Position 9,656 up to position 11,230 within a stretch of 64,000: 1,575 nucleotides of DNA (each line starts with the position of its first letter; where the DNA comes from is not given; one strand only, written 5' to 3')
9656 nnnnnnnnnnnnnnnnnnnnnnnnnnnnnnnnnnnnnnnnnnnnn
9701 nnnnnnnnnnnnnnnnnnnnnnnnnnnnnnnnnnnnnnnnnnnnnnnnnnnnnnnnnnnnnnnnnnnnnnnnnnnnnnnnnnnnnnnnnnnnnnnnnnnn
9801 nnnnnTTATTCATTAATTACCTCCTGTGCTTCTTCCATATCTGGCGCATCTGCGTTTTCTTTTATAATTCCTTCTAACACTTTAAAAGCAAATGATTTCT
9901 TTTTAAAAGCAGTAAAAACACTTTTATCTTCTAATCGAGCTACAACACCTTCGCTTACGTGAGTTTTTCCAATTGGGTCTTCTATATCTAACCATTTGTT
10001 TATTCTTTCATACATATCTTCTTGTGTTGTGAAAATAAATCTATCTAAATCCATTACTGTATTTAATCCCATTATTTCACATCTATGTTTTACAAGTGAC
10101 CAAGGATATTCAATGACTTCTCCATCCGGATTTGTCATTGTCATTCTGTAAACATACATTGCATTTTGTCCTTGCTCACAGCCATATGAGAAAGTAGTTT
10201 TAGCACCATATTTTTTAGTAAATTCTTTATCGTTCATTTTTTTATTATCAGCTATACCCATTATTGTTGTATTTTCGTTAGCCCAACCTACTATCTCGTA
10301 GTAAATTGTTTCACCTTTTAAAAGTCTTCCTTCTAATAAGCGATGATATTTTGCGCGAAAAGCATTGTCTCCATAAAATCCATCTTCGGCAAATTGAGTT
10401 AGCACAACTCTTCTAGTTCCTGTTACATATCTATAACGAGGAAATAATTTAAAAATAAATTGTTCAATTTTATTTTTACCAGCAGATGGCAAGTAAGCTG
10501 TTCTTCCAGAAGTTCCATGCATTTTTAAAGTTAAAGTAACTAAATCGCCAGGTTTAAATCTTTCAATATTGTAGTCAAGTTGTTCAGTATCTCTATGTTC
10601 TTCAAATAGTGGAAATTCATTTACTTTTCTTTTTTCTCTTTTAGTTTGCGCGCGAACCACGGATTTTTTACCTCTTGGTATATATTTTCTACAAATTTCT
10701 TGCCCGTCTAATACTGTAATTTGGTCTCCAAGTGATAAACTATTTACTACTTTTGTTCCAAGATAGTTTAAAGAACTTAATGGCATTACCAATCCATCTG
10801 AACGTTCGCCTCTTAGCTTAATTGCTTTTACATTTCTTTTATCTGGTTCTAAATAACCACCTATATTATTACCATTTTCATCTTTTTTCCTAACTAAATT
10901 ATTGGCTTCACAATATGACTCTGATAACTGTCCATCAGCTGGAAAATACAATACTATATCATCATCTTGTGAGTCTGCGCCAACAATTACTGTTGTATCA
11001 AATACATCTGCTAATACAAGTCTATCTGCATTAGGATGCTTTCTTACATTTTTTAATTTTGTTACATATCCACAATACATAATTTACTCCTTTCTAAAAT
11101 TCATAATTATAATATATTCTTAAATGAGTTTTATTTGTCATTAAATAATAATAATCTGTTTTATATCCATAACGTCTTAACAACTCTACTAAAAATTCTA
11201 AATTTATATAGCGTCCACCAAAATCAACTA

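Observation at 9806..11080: tRNA-binding-domain::RNA-ligase fusion, part of a dispersed RNA-repair toolkit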

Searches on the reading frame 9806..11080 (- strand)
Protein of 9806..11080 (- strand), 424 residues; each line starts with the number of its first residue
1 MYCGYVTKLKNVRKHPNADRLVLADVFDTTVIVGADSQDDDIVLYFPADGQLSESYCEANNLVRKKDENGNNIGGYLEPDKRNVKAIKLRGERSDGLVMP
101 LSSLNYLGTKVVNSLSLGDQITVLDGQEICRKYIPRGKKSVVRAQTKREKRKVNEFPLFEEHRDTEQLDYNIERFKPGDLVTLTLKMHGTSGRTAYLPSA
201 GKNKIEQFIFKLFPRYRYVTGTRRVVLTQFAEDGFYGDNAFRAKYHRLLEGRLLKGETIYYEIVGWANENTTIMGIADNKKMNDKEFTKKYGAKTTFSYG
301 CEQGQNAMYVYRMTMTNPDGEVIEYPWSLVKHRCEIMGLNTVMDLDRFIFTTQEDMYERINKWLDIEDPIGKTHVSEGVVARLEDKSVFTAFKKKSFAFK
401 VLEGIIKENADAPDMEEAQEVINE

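Call 3: search_protein_families(library=pfam, proteins=[window:9806-11080:-], max_evalue=1)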
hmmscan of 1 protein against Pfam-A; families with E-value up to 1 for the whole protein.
window:9806-11080:- (424 aa): 2 families
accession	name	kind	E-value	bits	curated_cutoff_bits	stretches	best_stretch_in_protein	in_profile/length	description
PF21189.3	PHA02142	-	0.00056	20.7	27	1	6-101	4-92/92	PHA02142 OB-fold domain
PF01588.26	tRNA_bind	-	0.022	15.3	27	0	83-103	56-76/96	Putative tRNA binding domain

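Call 4: search_protein_families(library=phrogs, proteins=[window:9806-11080:-], max_evalue=0.01)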
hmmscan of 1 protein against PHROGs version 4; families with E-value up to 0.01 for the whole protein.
window:9806-11080:- (424 aa): 1 family
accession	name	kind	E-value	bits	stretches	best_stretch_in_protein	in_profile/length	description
phrog_968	-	DNA, RNA and nucleotide metabolism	1.9e-69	235.5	1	5-404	12-393/398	RNA ligase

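Call 5: search_solved_structures(query=window:9806-11080:-, max_evalue=1, show_alignments=3)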
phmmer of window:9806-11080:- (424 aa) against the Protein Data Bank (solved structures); distinct sequences matched with E-value up to 1: 1.
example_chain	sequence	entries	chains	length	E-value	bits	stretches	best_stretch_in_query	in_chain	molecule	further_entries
4cnl_A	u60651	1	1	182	0.096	15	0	231-261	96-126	PUTATIVE PNEUMOCOCCAL SURFACE PROTEIN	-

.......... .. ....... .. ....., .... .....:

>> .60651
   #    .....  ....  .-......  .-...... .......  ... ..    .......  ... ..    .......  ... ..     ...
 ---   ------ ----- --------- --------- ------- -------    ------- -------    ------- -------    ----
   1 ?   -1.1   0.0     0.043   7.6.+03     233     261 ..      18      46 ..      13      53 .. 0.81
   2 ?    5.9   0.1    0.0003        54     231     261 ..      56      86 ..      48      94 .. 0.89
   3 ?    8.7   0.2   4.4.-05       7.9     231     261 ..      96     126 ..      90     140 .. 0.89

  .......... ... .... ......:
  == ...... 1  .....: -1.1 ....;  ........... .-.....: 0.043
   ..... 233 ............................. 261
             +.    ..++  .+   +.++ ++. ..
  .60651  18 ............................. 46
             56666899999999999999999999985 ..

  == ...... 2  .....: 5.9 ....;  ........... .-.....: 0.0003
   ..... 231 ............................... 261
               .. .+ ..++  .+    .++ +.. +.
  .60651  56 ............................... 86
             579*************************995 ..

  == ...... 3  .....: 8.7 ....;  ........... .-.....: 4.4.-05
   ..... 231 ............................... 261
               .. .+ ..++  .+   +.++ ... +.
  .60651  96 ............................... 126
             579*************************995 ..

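Call 8: search_protein_families(library=ncbifam, proteins=[window:9806-11080:-], max_evalue=0.1)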
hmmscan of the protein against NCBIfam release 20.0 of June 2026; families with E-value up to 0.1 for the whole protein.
window:9806-11080:- (424 aa): 1 family
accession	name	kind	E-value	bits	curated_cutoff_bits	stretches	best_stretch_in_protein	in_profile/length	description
TIGR02306.1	RNA_lig_DRB0094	equivalog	1.7e-14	53.5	151.15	1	8-199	7-179/341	RNA ligase (ATP)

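Call 10: search_dna_similar(query=window:9806-11080:-, collection=phages, mode=protein, max_rows=30)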
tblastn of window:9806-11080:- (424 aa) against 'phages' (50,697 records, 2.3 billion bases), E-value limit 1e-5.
Records with a match: 373; places in all: 374; records where one place covers at least 80% of the query: 309.
Best place of each record, by identity: <60% 373.
By first word of the organism name: Mycobacterium 296; Microbacterium 27; Gordonia 22; Prevotella 9; Bacillus 8; Alishewanella 2; Synechococcus 2; Lysinibacillus 1; Vibrio 1; Nitratidesulfovibrio 1; and 4 more.
By host as written in the record: Mycobacterium smegmatis mc2 155 208; Mycobacterium smegmatis mc#155 47; Mycobacterium smegmatis mc2155 20; Gordonia terrae 3612 20; Microbacterium foliorum NRRL B-24224 SEA 9; Prevotella sp. 9; Microbacterium foliorum NRRL B-24224 8; Mycobacterium sp. 7; and 23 more.
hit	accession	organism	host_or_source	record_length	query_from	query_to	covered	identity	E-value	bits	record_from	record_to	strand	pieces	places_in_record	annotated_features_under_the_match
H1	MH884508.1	Bacillus phage vB_BcoS-136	Bacillus cohnii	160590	2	417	98%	50.2%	2e-111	365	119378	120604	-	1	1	RNA ligase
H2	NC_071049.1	Bacillus phage vB_BcoS-136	Bacillus cohnii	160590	2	417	98%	50.2%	2e-111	365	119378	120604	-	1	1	RNA ligase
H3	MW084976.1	Bacillus phage Kirov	Bacillus cereus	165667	2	424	100%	47.7%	3e-111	364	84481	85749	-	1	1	RNA ligase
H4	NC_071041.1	Bacillus phage Kirov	Bacillus cereus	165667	2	424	100%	47.7%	3e-111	364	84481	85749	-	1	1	RNA ligase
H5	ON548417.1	Bacillus phage vB_BanS-Thrax1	Bacillus anthracis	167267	2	409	96%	49.4%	1e-110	363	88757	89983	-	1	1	RNA ligase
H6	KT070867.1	Bacillus phage PBC2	Bacillus cereus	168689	2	409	96%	48.7%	2e-110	362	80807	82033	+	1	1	2'-5' RNA ligase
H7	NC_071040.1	Bacillus phage PBC2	Bacillus cereus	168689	2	409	96%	48.7%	2e-110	362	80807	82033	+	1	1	2'-5' RNA ligase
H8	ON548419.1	Bacillus phage vB_BanS-Thrax3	Bacillus anthracis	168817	2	409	96%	48.4%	4e-108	355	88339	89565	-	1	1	RNA ligase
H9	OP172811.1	Lysinibacillus phage LC76P1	Lysinibacillus capsici DO76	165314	2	417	98%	47.3%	1e-103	343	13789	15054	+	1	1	hypothetical protein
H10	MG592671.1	Vibrio phage 2.275.O._10N.286.54.E11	Vibrio cyclitrophicus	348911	6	384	89%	35.3%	1e-55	204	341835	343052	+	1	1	RNA ligase domain protein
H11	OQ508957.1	Alishewanella phage vB_AspM_Slickus01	Alishewanella sp. SMS8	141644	2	384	90%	34.3%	1e-45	174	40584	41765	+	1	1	putative RNA ligase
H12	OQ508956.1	Alishewanella phage vB_AspM_Slicko01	Alishewanella sp. SMS8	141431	2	384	90%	34.3%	2e-45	174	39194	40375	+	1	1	putative RNA ligase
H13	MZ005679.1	Mycobacterium phage Chaser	Mycobacterium smegmatis mc#155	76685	40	384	81%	34.0%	9e-41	160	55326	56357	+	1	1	87: RNA ligase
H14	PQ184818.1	Mycobacterium phage Douge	Mycobacterium smegmatis mc#155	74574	40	345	72%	36.5%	9e-42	163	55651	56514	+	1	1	89: RNA ligase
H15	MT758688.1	Mycobacterium phage CELFI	Mycobacterium smegmatis mc2 155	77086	46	384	80%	33.0%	1e-37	151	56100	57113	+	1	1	RNA ligase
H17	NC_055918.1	Mycobacterium phage OhShagHennessy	Mycobacterium smegmatis mc2 155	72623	2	345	81%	32.5%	4e-41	161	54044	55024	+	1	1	82: RNA ligase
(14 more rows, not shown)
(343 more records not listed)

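Call 18: find_homologous_proteins(query=window:9806-11080:-, max_evalue=0.00001)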
Query window:9806-11080:- (424 aa): 7988 proteins with E <= 0.00001 among 8000 candidates; the best 120 are listed.
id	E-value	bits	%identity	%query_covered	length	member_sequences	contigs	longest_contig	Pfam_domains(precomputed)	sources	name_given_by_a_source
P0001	4.0e-261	884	88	100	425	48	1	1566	PF21189.4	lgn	-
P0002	1.0e-256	870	87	100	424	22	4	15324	PF21189.4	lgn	-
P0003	2.9e-248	842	86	100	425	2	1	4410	PF21189.4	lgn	-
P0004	3.4e-246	835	83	100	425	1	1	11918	PF21189.4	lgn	-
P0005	2.2e-241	819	81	100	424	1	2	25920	PF21189.4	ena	-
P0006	1.3e-239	813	82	99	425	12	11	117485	PF21189.4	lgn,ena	-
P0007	1.4e-238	810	81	100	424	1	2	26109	PF21189.4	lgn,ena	-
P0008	5.0e-238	808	82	99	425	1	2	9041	PF21189.4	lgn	-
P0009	8.4e-238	807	82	99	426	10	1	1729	PF21189.4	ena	-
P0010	1.1e-236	804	80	99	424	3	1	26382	PF21189.4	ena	-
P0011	6.0e-236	801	80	100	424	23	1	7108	PF21189.4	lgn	-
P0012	3.4e-235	799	81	99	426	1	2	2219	PF21189.4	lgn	-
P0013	1.3e-234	797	81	99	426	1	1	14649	PF21189.4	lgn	-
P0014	1.4e-234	797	81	99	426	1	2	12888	PF21189.4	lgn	-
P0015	1.4e-234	797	80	99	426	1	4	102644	PF21189.4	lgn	-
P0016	6.6e-234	795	80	99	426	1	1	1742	PF21189.4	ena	-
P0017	1.4e-233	794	80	99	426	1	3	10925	PF21189.4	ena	-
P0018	4.3e-233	792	80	99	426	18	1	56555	PF21189.4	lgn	-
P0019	6.0e-233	791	80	98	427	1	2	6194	PF21189.4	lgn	-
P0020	2.6e-232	789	80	99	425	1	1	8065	PF21189.4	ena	-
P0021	1.1e-231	787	79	99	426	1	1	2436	PF21189.4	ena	-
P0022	1.3e-231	787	80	98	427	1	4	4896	PF21189.4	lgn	-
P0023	2.0e-231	786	79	98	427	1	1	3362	PF21189.4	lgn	-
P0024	7.6e-231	784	79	98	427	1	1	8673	PF21189.4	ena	-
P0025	8.0e-231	784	80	98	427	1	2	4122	PF21189.4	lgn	-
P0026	9.4e-231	784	80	98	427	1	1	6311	PF21189.4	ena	-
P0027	4.2e-230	782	79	98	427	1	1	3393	PF21189.4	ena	-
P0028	7.9e-230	781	78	98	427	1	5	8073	PF21189.4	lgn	-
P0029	1.1e-229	781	78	98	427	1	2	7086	PF21189.4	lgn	-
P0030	1.1e-228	777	79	98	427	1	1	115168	PF21189.4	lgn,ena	-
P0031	1.5e-228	777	78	99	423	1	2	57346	PF21189.4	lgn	-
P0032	1.6e-228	777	78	100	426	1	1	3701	PF21189.4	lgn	-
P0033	1.8e-228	777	78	99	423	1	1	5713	PF09414.16,PF21189.4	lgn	-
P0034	2.1e-228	776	78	99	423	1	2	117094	PF09414.16,PF21189.4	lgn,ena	-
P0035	2.3e-228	776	77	99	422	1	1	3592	PF21189.4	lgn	-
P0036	2.4e-228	776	78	99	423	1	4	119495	PF21189.4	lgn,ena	-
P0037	2.5e-228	776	78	99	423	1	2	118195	PF09414.16,PF21189.4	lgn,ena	-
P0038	2.5e-228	776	78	99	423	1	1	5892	PF21189.4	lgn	-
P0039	2.6e-228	776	78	99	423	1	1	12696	PF09414.16,PF21189.4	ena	-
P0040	2.7e-228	776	78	99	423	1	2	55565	PF21189.4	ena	-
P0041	2.8e-228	776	78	98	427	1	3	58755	PF21189.4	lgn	-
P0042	2.9e-228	776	78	99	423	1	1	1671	PF21189.4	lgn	-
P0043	2.9e-228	776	78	99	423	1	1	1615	PF21189.4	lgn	-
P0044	3.2e-228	776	78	99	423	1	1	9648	PF21189.4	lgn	-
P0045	4.4e-228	775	78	99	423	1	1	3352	PF21189.4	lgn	-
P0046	4.5e-228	775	78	99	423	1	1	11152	PF21189.4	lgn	-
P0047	5.7e-228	775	78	99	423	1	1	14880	PF21189.4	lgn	-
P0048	6.1e-228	775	79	99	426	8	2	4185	PF21189.4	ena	-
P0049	6.3e-228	775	78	99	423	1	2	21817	PF21189.4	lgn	-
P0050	6.7e-228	775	78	99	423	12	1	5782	PF21189.4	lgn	-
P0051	1.2e-227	774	79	98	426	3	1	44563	PF21189.4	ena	-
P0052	1.4e-227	774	78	99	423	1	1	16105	PF21189.4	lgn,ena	-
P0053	1.6e-227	774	78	99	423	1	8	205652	PF21189.4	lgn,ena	-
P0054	2.1e-227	773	78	99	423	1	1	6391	PF21189.4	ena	-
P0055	3.2e-227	773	78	99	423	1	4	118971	PF21189.4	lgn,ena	-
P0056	3.2e-227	773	77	98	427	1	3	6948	PF21189.4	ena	-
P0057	3.6e-227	772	78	99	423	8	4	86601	PF09414.16,PF21189.4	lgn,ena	-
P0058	1.6e-226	770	78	99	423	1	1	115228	PF21189.4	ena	-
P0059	1.8e-226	770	78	99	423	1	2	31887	PF21189.4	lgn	-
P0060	2.1e-226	770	78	99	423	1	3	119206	PF21189.4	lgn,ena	-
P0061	2.7e-226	770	78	99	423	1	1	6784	PF21189.4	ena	-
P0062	5.9e-226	768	77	98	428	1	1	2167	PF21189.4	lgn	-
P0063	8.7e-226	768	77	99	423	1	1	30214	PF09414.16,PF21189.4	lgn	-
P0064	2.6e-225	766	78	100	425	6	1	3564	PF21189.4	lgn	-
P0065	4.3e-224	762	76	99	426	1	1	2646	PF21189.4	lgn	-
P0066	1.3e-223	761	78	98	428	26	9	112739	PF21189.4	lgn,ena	-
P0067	4.8e-221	752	76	100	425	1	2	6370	PF21189.4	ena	-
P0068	2.3e-218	743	75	98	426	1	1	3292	PF21189.4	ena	-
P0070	9.6e-218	741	75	98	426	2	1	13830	PF21189.4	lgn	-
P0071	1.8e-216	737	74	98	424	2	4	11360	PF21189.4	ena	-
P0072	2.3e-216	737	74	98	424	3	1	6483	PF21189.4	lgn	-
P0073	4.7e-216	736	73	98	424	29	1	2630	PF21189.4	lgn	-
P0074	6.0e-213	726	74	99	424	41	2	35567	PF09414.16,PF21189.4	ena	-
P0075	1.6e-212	724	74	99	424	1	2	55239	PF21189.4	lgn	-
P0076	8.0e-212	722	73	99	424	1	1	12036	PF21189.4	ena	-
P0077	1.6e-211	721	73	99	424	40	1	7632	PF09414.16,PF21189.4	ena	-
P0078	2.0e-211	721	73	99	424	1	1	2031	PF21189.4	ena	-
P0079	2.6e-211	720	73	99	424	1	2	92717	PF21189.4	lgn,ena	-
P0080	1.6e-210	718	73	98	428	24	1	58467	PF21189.4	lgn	-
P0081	6.4e-210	716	73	99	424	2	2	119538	PF21189.4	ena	-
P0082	1.6e-209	714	73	99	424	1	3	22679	PF09414.16,PF21189.4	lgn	-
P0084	1.2e-158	547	59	99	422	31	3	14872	PF21189.4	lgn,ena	-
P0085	1.7e-157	543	59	99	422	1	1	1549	PF21189.4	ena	-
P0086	2.3e-157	543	59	99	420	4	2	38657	PF09414.16,PF21189.4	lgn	-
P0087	1.5e-156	540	58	99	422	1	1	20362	PF21189.4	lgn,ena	-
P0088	1.6e-156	540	58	99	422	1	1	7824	PF21189.4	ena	-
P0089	1.1e-155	537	59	99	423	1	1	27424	PF09414.16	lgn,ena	-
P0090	1.2e-155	537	56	99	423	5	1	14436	PF09414.16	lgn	-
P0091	1.3e-155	537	58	99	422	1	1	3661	PF21189.4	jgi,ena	-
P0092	1.9e-155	536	59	99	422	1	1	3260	PF21189.4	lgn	-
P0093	3.3e-155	535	58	99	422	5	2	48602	PF21189.4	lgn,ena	-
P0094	5.5e-155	535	59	99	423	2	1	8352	PF21189.4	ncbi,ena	-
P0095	5.9e-155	535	59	99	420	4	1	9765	PF09414.16,PF21189.4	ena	-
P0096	6.0e-155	535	59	99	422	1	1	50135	PF21189.4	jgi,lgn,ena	-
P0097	2.8e-154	532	58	99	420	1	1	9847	PF09414.16,PF21189.4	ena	-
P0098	3.0e-154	532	59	99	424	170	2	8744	PF09414.16,PF21189.4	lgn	-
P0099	3.1e-154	532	77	71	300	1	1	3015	PF21189.4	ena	-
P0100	1.9e-153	530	57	99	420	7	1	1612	PF09414.16,PF21189.4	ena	-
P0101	2.2e-153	529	58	99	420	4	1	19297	PF21189.4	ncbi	-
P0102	3.2e-153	529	58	99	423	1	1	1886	PF09414.16,PF21189.4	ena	-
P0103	5.4e-153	528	58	97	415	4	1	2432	PF21189.4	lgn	-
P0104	2.6e-152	526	57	99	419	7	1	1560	PF09414.16,PF21189.4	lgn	-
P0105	4.3e-152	525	57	99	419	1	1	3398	PF09414.16,PF21189.4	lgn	-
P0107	8.3e-152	524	57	99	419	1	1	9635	PF09414.16,PF21189.4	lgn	-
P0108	1.5e-151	523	58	99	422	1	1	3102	PF09414.16,PF21189.4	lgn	-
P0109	1.6e-151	523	58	99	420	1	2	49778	PF09414.16,PF21189.4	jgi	-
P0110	2.3e-151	523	57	99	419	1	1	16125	PF09414.16,PF21189.4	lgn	-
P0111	2.9e-151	522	58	99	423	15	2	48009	PF09414.16,PF21189.4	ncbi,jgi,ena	-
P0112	5.5e-151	521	57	99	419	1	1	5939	PF09414.16,PF21189.4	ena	-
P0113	1.5e-150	520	58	99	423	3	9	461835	PF09414.16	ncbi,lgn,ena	-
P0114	1.7e-150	520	57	99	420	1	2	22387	PF09414.16,PF21189.4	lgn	-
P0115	3.9e-150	519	56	99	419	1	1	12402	PF09414.16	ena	-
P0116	5.3e-150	518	57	99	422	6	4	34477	PF09414.16,PF21189.4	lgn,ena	-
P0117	6.7e-150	518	56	99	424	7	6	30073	PF09414.16,PF21189.4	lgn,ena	-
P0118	1.8e-149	516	57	99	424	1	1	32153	PF21189.4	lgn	-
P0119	2.3e-149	516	56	99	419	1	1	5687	PF09414.16,PF21189.4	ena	-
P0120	2.6e-149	516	56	99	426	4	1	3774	PF09414.16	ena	-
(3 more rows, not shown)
